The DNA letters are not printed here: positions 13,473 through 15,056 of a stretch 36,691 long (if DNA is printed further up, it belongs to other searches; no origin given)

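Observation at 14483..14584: Orphan Dam-class methyltransferase split by an in-frame 9-bp tandem repeat encoding (QLQ)n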

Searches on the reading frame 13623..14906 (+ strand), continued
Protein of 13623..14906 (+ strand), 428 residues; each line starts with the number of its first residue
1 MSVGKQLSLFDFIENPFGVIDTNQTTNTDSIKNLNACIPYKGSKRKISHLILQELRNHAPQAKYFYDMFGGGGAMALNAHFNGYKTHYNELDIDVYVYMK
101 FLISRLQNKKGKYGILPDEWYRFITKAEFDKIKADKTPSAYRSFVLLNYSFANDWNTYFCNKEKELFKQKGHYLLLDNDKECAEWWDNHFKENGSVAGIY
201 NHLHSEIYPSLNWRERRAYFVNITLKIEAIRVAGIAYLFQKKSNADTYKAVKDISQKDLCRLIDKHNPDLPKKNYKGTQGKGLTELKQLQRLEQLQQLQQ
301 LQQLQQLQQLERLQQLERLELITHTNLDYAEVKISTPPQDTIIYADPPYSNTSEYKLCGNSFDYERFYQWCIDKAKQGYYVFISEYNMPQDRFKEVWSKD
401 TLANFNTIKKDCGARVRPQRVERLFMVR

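Call 69: predict_structure(alignment_id=A2)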
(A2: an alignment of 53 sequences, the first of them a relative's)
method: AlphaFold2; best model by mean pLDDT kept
length: 481 residues; sequences in the alignment: 53
mean_pLDDT: 80.7   pTM: 0.70
mean pLDDT of the five models: 80.7, 80.5, 79.3, 79.1, 78.6
residues with pLDDT >= 90: 246; 70-90: 108; 50-70: 58; < 50: 69
segments of 3 or more residues with pLDDT < 50: 1-26, 274-296, 364-371, 458-467
pLDDT, mean of each block of 10 residues (from residue 1): 32 44 56 68 82 96 95 89 93 91 77 85 95 94 91 87 93 97 98 97 98 92 96 97 98 96 93 50 43 49 68 58 84 88 84 67 45 83 97 96 62 85 97 93 95 63 48 91 75
secondary structure, 60 per line:
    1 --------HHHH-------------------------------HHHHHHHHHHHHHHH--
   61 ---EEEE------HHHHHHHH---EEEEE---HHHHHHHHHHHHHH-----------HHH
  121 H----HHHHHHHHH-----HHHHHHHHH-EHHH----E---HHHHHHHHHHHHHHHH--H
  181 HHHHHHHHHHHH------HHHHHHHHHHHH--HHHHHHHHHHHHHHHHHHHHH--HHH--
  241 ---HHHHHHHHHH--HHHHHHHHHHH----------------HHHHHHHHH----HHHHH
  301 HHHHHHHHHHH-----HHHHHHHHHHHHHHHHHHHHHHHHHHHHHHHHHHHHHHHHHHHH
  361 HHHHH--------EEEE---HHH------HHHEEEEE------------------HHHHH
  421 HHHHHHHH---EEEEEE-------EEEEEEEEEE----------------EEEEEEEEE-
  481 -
elements in order: H9-12 H44-58 E64-67 H74-81 E85-89 H93-106 H118-121 H126-134 H140-148 H162-177 H180-192 H199-210 H213-233 H244-253 H256-266 H283-291 H296-311 H317-365 E374-377 E393-397 H416-428 E432-437 E445-454 E471-479
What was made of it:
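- For the 30-unit relative it predicts helices 283-291, 296-311 and 317-365, with pLDDT 84-88 over 320-350 and breaks at Gly units (call 69).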

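Call 73: get_annotated_region(hit=H28, flank=1500)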
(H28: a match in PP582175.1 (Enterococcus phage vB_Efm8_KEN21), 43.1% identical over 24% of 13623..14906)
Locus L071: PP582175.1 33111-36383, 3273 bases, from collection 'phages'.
description: Enterococcus phage vB_Efm8_KEN21, complete genome.
organism: Enterococcus phage vB_Efm8_KEN21 (NCBI taxid 3135752)
taxonomy: Viruses; Duplodnaviria; Heunggongvirae; Uroviricota; Caudoviricetes
host: Enterococcus faecium 80; source: sewage; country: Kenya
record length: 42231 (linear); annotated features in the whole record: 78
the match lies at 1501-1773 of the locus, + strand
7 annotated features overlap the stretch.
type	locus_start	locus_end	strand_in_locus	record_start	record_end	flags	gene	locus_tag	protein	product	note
CDS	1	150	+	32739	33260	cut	-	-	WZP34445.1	HNH endonuclease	-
CDS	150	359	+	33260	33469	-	-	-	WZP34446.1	hypothetical protein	-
CDS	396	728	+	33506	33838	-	-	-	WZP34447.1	hypothetical protein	-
CDS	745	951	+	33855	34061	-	-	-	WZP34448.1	hypothetical protein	-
CDS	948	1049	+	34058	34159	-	-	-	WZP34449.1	hypothetical protein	-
CDS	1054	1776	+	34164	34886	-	-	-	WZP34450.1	DNA methyltransferase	-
CDS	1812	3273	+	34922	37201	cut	-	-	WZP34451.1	DNA polymerase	-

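Call 75: search_dna_similar(query=L069:1453-2346:+, collection=phages, mode=protein, max_rows=60, rows=spread, max_evalue=1e-40)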
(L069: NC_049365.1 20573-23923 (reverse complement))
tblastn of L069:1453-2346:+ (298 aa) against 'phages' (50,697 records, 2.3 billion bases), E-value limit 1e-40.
Records with a match: 239; places in all: 259; records where one place covers at least 80% of the query: 230.
Best place of each record, by identity: >=99% 6; 90-95% 6; 80-90% 145; 60-80% 75; <60% 7.
By first word of the organism name: Lactococcus 220; Streptococcus 9; Leuconostoc 8; Skunavirus 1; Weissella 1.
By host as written in the record: Lactococcus lactis 152; Lactococcus lactis subsp. cremoris CA-49 27; Lactococcus lactis subsp. lactis bv. diacetylactis 13; - 8; Lactococcus lactis subsp. cremoris 5; Lactococcus sp. 936 5; Lactococcus sp. 2; Lactococcus lactis subsp. lactis biovar diacetylactis 2; and 18 more.
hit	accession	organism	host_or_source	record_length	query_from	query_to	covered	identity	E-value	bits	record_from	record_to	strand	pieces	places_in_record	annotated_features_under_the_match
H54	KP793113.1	Lactococcus phage 936 group phage PhiF.17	Lactococcus lactis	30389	1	298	100%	100.0%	0e+0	580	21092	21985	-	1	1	hypothetical protein (x2)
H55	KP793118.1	Lactococcus phage 936 group phage PhiF0139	Lactococcus lactis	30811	1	298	100%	99.7%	0e+0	578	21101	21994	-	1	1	hypothetical protein (x2)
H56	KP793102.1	Lactococcus phage 936 group phage PhiA.16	Lactococcus lactis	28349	1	298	100%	93.6%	6e-170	527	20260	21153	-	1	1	hypothetical protein (x2)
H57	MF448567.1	Lactococcus phage 66901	Lactococcus lactis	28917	1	298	100%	89.6%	4e-159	496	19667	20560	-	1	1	methylase | hypothetical protein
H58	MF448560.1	Lactococcus phage 51701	Lactococcus lactis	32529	1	298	100%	87.6%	4e-146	459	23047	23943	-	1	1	methylase | hypothetical protein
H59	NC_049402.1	Lactococcus phage 38507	Lactococcus lactis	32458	1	298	100%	86.3%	3e-146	459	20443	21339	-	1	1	methylase | DNA methyltransferase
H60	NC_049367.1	Lactococcus phage 936 group phage PhiE1127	Lactococcus lactis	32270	1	298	100%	85.7%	3e-146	459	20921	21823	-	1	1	DNA adenine methylase | DNA methyltransferase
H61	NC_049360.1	Lactococcus phage 936 group phage Phi109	Lactococcus lactis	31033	1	298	100%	85.3%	4e-156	487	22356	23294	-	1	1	hypothetical protein | DNA methyltransferase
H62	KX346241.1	Lactococcus phage 3R07S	Lactococcus lactis subsp. cremoris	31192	1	297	100%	85.6%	1e-156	489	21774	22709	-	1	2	site-specific DNA methylase | hypothetical protein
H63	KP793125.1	Lactococcus phage 936 group phage Phi91127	Lactococcus lactis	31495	1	298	100%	85.0%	1e-155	486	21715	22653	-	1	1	hypothetical protein (x2)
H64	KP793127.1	Lactococcus phage 936 group phage Phi40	Lactococcus lactis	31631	1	298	100%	85.0%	1e-155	486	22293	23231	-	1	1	hypothetical protein (x2)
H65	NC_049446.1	Lactococcus phage 8V08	Lactococcus lactis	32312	1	298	100%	85.0%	1e-155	486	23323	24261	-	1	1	site-specific DNA methylase | DNA methyltransferase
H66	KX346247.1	Lactococcus phage 17W11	Lactococcus lactis subsp. lactis bv. ...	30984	1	297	100%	85.3%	1e-155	486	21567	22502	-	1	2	site-specific DNA methylase | hypothetical protein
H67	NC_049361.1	Lactococcus phage 936 group phage PhiL.6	Lactococcus lactis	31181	1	298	100%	84.7%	3e-155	484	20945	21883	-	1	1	DNA methylase | DNA methyltransferase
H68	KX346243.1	Lactococcus phage 6W06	Lactococcus lactis subsp. lactis bv. ...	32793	1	297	100%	84.9%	5e-155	484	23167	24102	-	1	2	site-specific DNA methylase | hypothetical protein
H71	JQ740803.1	Lactococcus phage ASCC460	Lactococcus lactis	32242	1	298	100%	84.2%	2e-140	442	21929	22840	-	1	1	hypothetical protein (x2)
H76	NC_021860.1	Lactococcus phage jm2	-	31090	1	298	100%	83.6%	9e-136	429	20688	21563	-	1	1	hypothetical protein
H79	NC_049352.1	Lactococcus phage phi15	Lactococcus sp. 936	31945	1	297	100%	83.3%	6e-134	424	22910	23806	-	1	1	methylase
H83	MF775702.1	Lactococcus phage LP1407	Lactococcus lactis subsp. cremoris CA-49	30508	1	298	100%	81.5%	3e-136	431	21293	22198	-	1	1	methylase | hypothetical protein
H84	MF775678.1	Lactococcus phage LP9404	Lactococcus lactis subsp. cremoris CA-49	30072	1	298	100%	81.3%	1e-126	403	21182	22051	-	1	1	methylase | hypothetical protein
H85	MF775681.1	Lactococcus phage LP9406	Lactococcus lactis subsp. cremoris CA-49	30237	1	298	100%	81.1%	8e-136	429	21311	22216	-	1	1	methylase | hypothetical protein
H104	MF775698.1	Lactococcus phage LP0903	Lactococcus lactis subsp. cremoris CA-49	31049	1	298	100%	76.1%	9e-123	392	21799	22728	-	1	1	methylase | hypothetical protein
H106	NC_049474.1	Lactococcus phage P1532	Lactococcus lactis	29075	1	298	100%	74.1%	2e-145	457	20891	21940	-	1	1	hypothetical protein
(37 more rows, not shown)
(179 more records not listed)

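Call 76: get_annotated_region(hit=H61, flank=30)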
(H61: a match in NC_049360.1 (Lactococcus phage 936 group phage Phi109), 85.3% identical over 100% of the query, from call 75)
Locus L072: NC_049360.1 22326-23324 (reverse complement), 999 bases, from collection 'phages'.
description: Lactococcus phage 936 group phage Phi109, complete genome.
organism: Lactococcus phage 936 group phage Phi109 (NCBI taxid 1636556)
taxonomy: Viruses; Duplodnaviria; Heunggongvirae; Uroviricota; Caudoviricetes; Skunavirus; Skunavirus sv109
host: Lactococcus lactis; source: -; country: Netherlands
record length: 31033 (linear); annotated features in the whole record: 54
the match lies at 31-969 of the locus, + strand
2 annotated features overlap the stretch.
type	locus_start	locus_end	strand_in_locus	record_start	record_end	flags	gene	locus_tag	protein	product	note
CDS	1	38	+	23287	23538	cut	-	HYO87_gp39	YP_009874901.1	DNA methyltransferase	-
CDS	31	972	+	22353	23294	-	-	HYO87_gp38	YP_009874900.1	hypothetical protein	-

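Call 77: get_annotated_region(hit=H106, flank=30)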
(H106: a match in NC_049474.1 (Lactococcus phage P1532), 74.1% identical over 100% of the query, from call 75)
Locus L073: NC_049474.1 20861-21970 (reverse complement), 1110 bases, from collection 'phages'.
description: Lactococcus phage P1532, complete genome.
organism: Lactococcus phage P1532 (NCBI taxid 2662296)
taxonomy: Viruses; Duplodnaviria; Heunggongvirae; Uroviricota; Caudoviricetes; Skunavirus; Skunavirus P1532
host: Lactococcus lactis; source: -; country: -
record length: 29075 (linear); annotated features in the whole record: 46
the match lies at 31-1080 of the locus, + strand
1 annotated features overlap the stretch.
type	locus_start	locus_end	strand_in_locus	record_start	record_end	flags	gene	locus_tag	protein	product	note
CDS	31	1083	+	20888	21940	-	-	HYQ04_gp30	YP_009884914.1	hypothetical protein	-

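Call 78: get_annotated_region(hit=H79, flank=30)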
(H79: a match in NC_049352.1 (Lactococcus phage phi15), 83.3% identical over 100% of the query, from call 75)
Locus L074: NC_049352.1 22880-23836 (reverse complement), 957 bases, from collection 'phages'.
description: Lactococcus phage phi15, complete genome.
organism: Lactococcus phage phi15 (NCBI taxid 1527693)
taxonomy: Viruses; Duplodnaviria; Heunggongvirae; Uroviricota; Caudoviricetes; Skunavirus; Skunavirus sv15
host: Lactococcus sp. 936; source: whey; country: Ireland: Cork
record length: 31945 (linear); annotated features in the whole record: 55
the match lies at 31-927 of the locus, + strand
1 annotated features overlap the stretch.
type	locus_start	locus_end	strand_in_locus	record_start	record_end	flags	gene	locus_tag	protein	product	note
CDS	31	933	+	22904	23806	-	-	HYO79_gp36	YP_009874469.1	methylase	-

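Call 79: get_annotated_region(hit=H76, flank=30)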
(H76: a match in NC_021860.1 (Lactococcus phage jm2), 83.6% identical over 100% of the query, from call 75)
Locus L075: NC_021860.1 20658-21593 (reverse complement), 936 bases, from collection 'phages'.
description: Lactococcus phage jm2, complete genome.
organism: Lactococcus phage jm2 (NCBI taxid 1262535)
taxonomy: Viruses; Duplodnaviria; Heunggongvirae; Uroviricota; Caudoviricetes; Skunavirus; Skunavirus jm2
host: -; source: -; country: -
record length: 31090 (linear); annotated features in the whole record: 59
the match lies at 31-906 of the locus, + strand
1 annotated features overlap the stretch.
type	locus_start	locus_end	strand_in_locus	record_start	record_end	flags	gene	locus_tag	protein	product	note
CDS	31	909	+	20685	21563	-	-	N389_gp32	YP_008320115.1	hypothetical protein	-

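Call 80: get_annotated_region(hit=H71, flank=30)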
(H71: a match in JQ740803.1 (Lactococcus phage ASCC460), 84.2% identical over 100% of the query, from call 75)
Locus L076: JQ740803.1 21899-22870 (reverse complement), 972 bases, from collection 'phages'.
description: Lactococcus Phage ASCC460, complete genome.
organism: Lactococcus phage ASCC460 (NCBI taxid 1165150)
taxonomy: Viruses; Duplodnaviria; Heunggongvirae; Uroviricota; Caudoviricetes; Skunavirus; Skunavirus ASCC273
host: Lactococcus lactis; source: -; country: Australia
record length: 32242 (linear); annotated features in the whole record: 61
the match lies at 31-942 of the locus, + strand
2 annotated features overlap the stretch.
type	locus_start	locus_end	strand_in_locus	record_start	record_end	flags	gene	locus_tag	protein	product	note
CDS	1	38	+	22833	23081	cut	-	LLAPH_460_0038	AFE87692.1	hypothetical protein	-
CDS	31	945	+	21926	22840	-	-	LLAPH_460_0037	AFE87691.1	hypothetical protein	-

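Call 81: get_annotated_region(hit=H104, flank=30)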
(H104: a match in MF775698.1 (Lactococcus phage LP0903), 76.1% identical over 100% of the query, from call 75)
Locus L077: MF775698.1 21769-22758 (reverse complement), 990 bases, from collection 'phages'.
description: Lactococcus phage LP0903, complete genome.
organism: Lactococcus phage LP0903 (NCBI taxid 2027272)
taxonomy: Viruses; Duplodnaviria; Heunggongvirae; Uroviricota; Caudoviricetes; Skunavirus; Skunavirus LP0903
host: Lactococcus lactis subsp. cremoris CA-49; source: -; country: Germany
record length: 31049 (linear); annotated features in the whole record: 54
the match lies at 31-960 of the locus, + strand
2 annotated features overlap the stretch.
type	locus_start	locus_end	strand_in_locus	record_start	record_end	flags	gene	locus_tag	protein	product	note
CDS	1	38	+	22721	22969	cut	-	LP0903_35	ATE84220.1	hypothetical protein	-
CDS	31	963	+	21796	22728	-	-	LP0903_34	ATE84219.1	methylase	-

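Call 83: search_solved_structures(query=L070:1498-2445:+, max_evalue=0.01, show_alignments=3)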
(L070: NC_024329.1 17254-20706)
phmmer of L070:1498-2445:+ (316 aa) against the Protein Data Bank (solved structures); distinct sequences matched with E-value up to 0.01: 0.
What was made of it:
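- Tried and rejected: The Lau218 homologue found nothing in the PDB (call 83).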

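Call 85: get_annotated_region(hit=H84, flank=30)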
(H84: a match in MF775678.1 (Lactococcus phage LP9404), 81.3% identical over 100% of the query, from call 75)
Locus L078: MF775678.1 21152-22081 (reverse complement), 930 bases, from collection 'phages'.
description: Lactococcus phage LP9404, complete genome.
organism: Lactococcus phage LP9404 (NCBI taxid 2027252)
taxonomy: Viruses; Duplodnaviria; Heunggongvirae; Uroviricota; Caudoviricetes; Skunavirus; Skunavirus LP9404
host: Lactococcus lactis subsp. cremoris CA-49; source: -; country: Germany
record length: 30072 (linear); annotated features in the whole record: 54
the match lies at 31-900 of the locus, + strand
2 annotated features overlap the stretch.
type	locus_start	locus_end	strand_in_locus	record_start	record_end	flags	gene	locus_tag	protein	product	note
CDS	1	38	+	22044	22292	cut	-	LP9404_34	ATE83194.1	hypothetical protein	-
CDS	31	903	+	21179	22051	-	-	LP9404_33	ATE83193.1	methylase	-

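Call 86: get_annotated_region(hit=H85, flank=30)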
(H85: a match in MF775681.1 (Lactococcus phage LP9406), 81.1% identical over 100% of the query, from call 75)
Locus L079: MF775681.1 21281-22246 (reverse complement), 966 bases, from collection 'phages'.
description: Lactococcus phage LP9406, complete genome.
organism: Lactococcus phage LP9406 (NCBI taxid 2027255)
taxonomy: Viruses; Duplodnaviria; Heunggongvirae; Uroviricota; Caudoviricetes; Skunavirus; Skunavirus LP9404
host: Lactococcus lactis subsp. cremoris CA-49; source: -; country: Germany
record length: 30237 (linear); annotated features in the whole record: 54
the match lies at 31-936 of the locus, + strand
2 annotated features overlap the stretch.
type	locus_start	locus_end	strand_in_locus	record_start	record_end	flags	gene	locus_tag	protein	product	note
CDS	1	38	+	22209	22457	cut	-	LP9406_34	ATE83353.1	hypothetical protein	-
CDS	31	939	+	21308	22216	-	-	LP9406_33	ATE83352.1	methylase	-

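Call 87: get_annotated_region(hit=H83, flank=30)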
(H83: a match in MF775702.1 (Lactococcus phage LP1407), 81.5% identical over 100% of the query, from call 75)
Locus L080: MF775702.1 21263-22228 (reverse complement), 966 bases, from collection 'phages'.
description: Lactococcus phage LP1407, complete genome.
organism: Lactococcus phage LP1407 (NCBI taxid 2027276)
taxonomy: Viruses; Duplodnaviria; Heunggongvirae; Uroviricota; Caudoviricetes; Skunavirus; Skunavirus LP0903
host: Lactococcus lactis subsp. cremoris CA-49; source: -; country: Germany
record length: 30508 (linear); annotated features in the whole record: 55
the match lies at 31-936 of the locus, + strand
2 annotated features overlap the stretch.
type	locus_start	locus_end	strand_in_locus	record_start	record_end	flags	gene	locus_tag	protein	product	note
CDS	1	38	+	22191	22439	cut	-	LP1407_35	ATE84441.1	hypothetical protein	-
CDS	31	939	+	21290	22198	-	-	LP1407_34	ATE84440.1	methylase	-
